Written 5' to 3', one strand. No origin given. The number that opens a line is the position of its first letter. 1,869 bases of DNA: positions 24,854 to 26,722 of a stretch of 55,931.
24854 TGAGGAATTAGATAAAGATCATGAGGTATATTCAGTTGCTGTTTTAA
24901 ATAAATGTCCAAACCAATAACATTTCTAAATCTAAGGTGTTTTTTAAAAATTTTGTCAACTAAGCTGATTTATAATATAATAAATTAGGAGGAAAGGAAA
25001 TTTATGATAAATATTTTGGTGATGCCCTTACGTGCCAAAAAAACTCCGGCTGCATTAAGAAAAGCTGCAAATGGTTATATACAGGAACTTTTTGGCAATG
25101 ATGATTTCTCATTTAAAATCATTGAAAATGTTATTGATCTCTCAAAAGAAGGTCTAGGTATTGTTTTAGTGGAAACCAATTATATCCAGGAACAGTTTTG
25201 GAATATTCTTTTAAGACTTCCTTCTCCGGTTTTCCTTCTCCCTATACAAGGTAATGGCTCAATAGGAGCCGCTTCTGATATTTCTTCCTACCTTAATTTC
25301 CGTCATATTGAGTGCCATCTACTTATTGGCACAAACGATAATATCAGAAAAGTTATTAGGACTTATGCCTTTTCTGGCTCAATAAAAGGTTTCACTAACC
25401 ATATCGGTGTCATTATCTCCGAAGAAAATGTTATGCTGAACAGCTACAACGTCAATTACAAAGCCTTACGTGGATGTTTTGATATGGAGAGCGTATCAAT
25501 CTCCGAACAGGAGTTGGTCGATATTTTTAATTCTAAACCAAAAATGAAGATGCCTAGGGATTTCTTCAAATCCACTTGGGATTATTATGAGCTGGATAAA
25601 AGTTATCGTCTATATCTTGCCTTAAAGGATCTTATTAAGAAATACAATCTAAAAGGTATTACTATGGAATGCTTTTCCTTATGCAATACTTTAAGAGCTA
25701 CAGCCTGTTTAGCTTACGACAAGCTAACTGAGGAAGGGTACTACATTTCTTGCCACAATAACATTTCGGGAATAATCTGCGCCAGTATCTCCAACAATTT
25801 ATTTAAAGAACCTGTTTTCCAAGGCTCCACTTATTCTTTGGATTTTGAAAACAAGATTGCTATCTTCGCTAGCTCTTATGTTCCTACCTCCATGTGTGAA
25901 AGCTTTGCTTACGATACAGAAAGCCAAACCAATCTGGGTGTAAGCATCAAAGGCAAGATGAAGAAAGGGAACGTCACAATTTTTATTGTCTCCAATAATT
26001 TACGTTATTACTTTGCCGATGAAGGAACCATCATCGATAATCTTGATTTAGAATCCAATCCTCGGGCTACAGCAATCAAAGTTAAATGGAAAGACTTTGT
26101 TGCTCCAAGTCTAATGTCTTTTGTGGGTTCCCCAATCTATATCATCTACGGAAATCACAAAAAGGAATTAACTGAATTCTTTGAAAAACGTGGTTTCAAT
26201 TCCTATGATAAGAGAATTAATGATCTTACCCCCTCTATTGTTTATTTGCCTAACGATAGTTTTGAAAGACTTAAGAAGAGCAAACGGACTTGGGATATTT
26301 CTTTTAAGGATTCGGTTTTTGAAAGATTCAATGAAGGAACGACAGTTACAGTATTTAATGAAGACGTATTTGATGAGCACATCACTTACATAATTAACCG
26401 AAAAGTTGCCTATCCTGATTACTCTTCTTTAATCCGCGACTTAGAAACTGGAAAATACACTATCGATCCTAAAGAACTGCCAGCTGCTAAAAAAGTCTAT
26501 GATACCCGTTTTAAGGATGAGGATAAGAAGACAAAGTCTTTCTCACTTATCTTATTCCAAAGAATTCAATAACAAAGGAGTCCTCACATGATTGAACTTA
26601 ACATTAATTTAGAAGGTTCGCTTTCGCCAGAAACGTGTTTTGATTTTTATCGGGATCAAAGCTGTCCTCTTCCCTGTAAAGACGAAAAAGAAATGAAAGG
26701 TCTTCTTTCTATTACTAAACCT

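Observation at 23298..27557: Operon of three enzyme-fold proteins that all appear to have lost canonical catalytic residues (two FucI/AraA-like paralogues plus an adenosine-deaminase-fold protein)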

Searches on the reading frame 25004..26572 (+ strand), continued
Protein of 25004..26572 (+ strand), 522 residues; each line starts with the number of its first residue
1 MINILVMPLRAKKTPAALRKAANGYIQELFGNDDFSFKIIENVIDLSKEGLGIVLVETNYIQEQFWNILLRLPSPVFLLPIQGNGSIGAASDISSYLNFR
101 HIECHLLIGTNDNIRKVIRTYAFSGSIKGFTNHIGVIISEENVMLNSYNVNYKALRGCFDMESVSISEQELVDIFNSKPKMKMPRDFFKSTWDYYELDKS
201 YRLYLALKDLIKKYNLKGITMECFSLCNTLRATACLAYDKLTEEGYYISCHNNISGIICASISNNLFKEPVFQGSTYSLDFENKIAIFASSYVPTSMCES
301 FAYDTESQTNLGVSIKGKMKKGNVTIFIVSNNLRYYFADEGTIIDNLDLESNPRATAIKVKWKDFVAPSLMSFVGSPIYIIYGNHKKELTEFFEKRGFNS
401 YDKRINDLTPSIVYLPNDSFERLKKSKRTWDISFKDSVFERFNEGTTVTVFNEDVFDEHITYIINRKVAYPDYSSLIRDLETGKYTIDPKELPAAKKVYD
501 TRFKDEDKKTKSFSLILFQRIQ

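Call 80: find_encoding_contigs(protein=P0016, flank=7000, max_places=4)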
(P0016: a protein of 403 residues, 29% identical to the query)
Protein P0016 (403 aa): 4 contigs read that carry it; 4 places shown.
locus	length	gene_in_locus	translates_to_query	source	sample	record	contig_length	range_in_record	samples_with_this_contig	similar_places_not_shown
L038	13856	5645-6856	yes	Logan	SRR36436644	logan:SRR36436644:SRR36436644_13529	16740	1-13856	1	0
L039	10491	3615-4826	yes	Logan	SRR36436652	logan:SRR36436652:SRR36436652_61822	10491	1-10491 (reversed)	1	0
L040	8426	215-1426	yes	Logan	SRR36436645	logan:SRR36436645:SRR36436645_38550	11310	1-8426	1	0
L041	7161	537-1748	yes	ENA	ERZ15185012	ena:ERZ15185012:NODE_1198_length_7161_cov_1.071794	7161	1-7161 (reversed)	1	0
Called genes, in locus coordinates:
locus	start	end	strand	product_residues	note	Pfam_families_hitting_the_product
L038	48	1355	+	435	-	PF02608:Bmp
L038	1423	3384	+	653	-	PF00005:ABC_tran, PF13304:AAA_21 (faint)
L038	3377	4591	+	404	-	PF02653:BPD_transp_2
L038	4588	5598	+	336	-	PF02653:BPD_transp_2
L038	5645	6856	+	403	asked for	-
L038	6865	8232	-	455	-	PF00485:PRK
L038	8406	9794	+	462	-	PF01266:DAO (faint), PF03486:HI0933_like (faint), PF07992:Pyr_redox_2 (weak), PF00890:FAD_binding_2 (weak), PF21688:FAD-depend_C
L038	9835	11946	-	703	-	-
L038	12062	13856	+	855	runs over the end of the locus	-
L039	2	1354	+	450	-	?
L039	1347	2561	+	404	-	PF02653:BPD_transp_2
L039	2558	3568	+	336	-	PF02653:BPD_transp_2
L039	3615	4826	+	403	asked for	-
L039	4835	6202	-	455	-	PF00485:PRK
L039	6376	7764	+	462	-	PF01266:DAO (faint), PF03486:HI0933_like (faint), PF07992:Pyr_redox_2 (weak), PF00890:FAD_binding_2 (weak), PF21688:FAD-depend_C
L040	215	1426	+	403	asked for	-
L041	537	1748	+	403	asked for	-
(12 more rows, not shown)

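Call 85: list_cluster_members(proteins=[P0010, P0008, P0001, P0003, P0016, P0011])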
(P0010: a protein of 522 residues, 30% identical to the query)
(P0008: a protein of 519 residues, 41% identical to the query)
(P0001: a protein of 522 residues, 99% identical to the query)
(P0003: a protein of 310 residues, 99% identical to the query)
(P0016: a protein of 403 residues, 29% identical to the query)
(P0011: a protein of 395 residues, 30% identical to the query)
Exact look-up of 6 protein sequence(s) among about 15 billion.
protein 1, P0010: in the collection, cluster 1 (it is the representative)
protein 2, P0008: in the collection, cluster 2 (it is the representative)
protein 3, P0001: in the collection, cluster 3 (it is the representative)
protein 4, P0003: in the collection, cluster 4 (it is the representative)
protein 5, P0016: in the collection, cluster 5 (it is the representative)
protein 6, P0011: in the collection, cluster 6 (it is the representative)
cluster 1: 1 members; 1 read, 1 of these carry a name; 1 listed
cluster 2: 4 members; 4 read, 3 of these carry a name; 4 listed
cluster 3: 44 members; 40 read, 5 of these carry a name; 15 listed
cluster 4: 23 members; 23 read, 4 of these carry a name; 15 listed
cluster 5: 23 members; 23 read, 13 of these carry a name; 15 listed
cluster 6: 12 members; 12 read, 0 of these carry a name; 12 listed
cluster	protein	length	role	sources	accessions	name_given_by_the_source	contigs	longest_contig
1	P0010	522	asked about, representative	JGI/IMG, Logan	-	ASC-1-like (ASCH) protein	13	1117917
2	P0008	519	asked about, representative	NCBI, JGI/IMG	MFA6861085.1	MAG: hypothetical protein WCR56_01715 [Bacilli bacterium]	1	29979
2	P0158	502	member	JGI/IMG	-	hypothetical protein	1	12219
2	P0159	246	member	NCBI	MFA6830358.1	MAG: hypothetical protein WCR67_06655, partial [Bacilli bacterium]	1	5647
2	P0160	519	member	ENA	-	-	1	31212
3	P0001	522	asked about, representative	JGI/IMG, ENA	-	hypothetical protein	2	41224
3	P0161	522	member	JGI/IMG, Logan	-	hypothetical protein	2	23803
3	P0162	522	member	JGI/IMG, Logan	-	hypothetical protein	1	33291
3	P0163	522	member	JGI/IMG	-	hypothetical protein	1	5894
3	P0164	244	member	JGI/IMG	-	hypothetical protein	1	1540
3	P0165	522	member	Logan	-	-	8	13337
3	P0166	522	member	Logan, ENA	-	-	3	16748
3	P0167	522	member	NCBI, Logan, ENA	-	-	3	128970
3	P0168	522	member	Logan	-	-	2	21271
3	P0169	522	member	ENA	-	-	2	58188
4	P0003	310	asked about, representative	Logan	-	-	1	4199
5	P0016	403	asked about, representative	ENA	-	-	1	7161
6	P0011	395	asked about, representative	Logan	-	-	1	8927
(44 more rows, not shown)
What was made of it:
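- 26195..26572 (+): par2 residues 398-522: ASCH-fold (PUA-like) domain without the canonical ASCH motif. IMG names the homologue P0010 an 'ASC-1-like (ASCH) protein' (call 85).
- Public annotation calls the third protein 'adenosine deaminase' (call 85).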

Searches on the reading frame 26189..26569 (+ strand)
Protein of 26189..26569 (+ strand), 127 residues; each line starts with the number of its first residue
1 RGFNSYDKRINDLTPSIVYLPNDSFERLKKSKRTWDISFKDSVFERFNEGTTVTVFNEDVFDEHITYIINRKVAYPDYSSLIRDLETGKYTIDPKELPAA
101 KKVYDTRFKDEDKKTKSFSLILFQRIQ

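Call 44: search_protein_families(library=pfam, alignment_id=A5, max_evalue=10)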
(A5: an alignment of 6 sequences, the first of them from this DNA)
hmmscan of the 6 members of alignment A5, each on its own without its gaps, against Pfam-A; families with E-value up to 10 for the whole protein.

A. member 1, seq(127 aa): 0 families

B. families by the number of members that match (of 6 scanned): 4 families
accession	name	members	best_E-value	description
PF05239.21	PRC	1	0.059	PRC-barrel domain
PF00567.30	TUDOR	1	0.11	Tudor domain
PF20817.2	XopL_C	1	0.13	Type III effector Xcv3220, C-terminal domain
PF21628.3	Gp10-like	1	0.16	Major coat protein-like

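Call 49: predict_structure(alignment_id=A5)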
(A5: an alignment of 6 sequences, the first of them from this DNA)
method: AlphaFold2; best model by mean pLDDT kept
length: 127 residues; sequences in the alignment: 6
mean_pLDDT: 75.2   pTM: 0.65
mean pLDDT of the five models: 75.2, 71.4, 69.1, 68.4, 67.8
residues with pLDDT >= 90: 0; 70-90: 98; 50-70: 16; < 50: 13
segments of 3 or more residues with pLDDT < 50: 1-13
pLDDT, mean of each block of 10 residues (from residue 1): 40 62 82 81 75 85 86 86 82 72 73 70 86
secondary structure, 60 per line:
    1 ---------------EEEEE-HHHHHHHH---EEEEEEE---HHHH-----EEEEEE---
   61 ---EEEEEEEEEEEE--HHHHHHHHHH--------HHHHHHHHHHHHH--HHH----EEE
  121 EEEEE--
elements in order: E16-20 H22-29 E33-39 H43-46 E52-57 E64-75 H78-87 H96-108 E118-125
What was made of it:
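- On ASCH domain (PF04266): Domain model with pLDDT 75 (call 49).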

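Call 52: fold_search(model_id=the predicted structure, library=pdb)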
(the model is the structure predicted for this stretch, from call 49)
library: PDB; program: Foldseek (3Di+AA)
matches with E <= 10: 264; with E <= 0.001: 1
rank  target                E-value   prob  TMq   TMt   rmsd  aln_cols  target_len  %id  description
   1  2z0t_B                6.3e-04  1.00  0.55  0.63   4.3       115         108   14  Crystal structure of hypothetical protein PH0355 (released 2007-11-13)
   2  2z0t_A                1.3e-03  1.00  0.58  0.65   4.2       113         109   14  Crystal structure of hypothetical protein PH0355 (released 2007-11-13)
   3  2kku_MODEL_1_A        9.4e-03  0.99  0.52  0.49   5.0       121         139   16  Solution structure of protein af2351 from Archaeoglobus fulgidus. Northeast Structural Genomics Consortium tar (released 2009-07-14)
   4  5guq_C                1.1e-02  1.00  0.52  0.46   4.9       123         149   12  Crystal structure of ASCH from Zymomonas mobilis (released 2017-08-30)
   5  9kyf_A                1.1e-02  1.00  0.56  0.67   4.3       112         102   12  Crystal structure of E.coli ac4C amidohydrolase YqfB (released 2025-08-20)
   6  3iuw_A                1.2e-02  1.00  0.41  0.62   5.4       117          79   10  Crystal structure of Activating signal cointegrator (NP_814290.1) from ENTEROCOCCUS FAECALIS V583 at 1.58 A resolution (released 2009-09-15)
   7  1s04_MODEL_1_A        1.4e-02  1.00  0.57  0.64   4.0       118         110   16  Solution NMR Structure of Protein PF0455 from Pyrococcus furiosus. Northeast Structural Genomics Consortium Ta (released 2005-01-04)
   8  9kyf_B                1.7e-02  1.00  0.54  0.65   4.3       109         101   12  Crystal structure of E.coli ac4C amidohydrolase YqfB (released 2025-08-20)
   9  9kyh_B                2.0e-02  1.00  0.54  0.63   4.4       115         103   12  Crystal structure of E.coli ac4C amidohydrolase YqfB in complex with ac4C (released 2025-08-20)
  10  1xne_MODEL_1_A        2.4e-02  0.99  0.54  0.60   5.0       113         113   15  Solution Structure of Pyrococcus furiosus Protein PF0470: The Northeast Structural Genomics Consortium Target  (released 2004-12-14)
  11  5guq_A                5.1e-02  0.97  0.47  0.43   5.1       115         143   10  Crystal structure of ASCH from Zymomonas mobilis (released 2017-08-30)
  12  3s9x                  1.0e-01  0.92  0.53  0.44   4.9       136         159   12  High resolution crystal structure of ASCH domain from Lactobacillus crispatus JV V101 (released 2011-07-27)
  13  1t62_B                2.6e-01  0.80  0.52  0.43   5.0       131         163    9  Crystal structure of protein EF3133 from Enterococcus faecalis V583, Pfam DUF984 (released 2004-06-22)
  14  1t62_A                3.0e-01  0.47  0.42  0.36   9.6       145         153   11  Crystal structure of protein EF3133 from Enterococcus faecalis V583, Pfam DUF984 (released 2004-06-22)
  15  6n0s                  3.0e-01  0.25  0.36  0.29   6.7       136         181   10  N-terminal domain of Staphylothermus marinus McrB (released 2019-11-13)
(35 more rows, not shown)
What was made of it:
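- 26195..26572 (+): The top 14 Foldseek hits are all ASCH proteins (call 52).
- On ASCH domain (PF04266): The top 14 Foldseek hits are all ASCH proteins, TM 0.41-0.58 normalised to the query and up to 0.67 normalised to the target (call 52).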

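Call 69: search_solved_structures(query=A5, max_evalue=10, show_alignments=3)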
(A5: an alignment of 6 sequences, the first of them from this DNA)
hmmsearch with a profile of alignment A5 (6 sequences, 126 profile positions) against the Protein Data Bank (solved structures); distinct sequences matched with E-value up to 10: 15.
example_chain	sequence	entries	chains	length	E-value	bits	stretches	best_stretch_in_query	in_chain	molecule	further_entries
2z0t_A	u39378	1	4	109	0.00048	23.5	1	21-125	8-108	Putative uncharacterized protein PH0355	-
1s04_A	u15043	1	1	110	0.019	18.3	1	22-124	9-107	hypothetical protein PF0455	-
1e6h_A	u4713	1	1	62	0.36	14.2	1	41-74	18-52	SPECTRIN ALPHA CHAIN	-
9eye_AAA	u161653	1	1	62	0.37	14.1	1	42-74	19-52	Spectrin alpha chain, non-erythrocytic 1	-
1e7o_A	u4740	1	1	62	0.56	13.6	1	41-74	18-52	SPECTRIN ALPHA CHAIN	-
1hd3_A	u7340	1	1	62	0.9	12.9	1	42-74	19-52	SPECTRIN ALPHA CHAIN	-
3m0s_A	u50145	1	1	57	0.91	12.9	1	38-74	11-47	Spectrin alpha chain, brain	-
1e6g_A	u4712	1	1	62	1.1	12.7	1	41-74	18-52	SPECTRIN ALPHA CHAIN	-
3m0p_A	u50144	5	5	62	1.1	12.6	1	38-74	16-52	Spectrin alpha chain, brain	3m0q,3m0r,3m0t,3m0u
7s4r_A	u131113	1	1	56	1.3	12.4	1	42-74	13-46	Spectrin alpha chain, non-erythrocytic 1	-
2cdt_A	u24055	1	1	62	1.3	12.4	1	42-74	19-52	SPECTRIN ALPHA CHAIN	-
6yii_A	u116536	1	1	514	1.4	12.3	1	24-112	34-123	Transcriptional regulator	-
2f2w_A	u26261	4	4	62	1.5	12.2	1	41-74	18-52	Spectrin alpha chain, brain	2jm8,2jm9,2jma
1pwt_A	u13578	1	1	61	1.5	12.1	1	42-74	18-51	ALPHA SPECTRIN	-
3thk_A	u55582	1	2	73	1.7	12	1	42-74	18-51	Spectrin alpha chain, brain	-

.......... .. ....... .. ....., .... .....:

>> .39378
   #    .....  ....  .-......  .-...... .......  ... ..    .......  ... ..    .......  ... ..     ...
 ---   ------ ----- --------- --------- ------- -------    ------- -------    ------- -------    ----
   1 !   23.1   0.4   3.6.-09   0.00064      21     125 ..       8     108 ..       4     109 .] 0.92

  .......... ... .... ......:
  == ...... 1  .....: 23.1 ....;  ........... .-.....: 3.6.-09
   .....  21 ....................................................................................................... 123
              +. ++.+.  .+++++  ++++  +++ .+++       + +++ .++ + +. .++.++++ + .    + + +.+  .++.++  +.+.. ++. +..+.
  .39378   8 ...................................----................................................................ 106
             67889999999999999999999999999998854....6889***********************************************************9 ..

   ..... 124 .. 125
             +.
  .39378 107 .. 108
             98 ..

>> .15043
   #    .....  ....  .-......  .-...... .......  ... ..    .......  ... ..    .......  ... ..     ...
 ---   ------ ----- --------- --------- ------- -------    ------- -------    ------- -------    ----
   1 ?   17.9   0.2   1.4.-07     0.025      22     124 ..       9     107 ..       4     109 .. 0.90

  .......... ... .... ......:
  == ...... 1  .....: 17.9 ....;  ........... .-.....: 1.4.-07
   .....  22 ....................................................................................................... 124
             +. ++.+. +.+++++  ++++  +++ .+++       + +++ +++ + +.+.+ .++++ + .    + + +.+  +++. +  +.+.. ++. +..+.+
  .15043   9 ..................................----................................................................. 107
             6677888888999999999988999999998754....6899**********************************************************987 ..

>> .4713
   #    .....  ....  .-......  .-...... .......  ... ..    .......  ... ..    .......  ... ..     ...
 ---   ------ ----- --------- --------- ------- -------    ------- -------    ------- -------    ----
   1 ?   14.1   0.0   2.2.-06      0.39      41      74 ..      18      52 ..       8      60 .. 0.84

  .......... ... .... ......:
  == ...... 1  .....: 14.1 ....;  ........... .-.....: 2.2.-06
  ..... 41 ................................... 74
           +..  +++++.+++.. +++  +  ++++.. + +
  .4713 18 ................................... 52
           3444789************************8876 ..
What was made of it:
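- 26195..26572 (+): The domain profile matches PH0355 at E 4.8e-4 (call 69).
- On ASCH domain (PF04266): The profile matches PH0355 at E 4.8e-4 (call 69).
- Closest known: ASCH domain proteins. Same: The fold of the last ~125 residues matches (TM 0.55-0.67, call 52; profile E 4.8e-4 to PH0355 over its full length, call 69).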
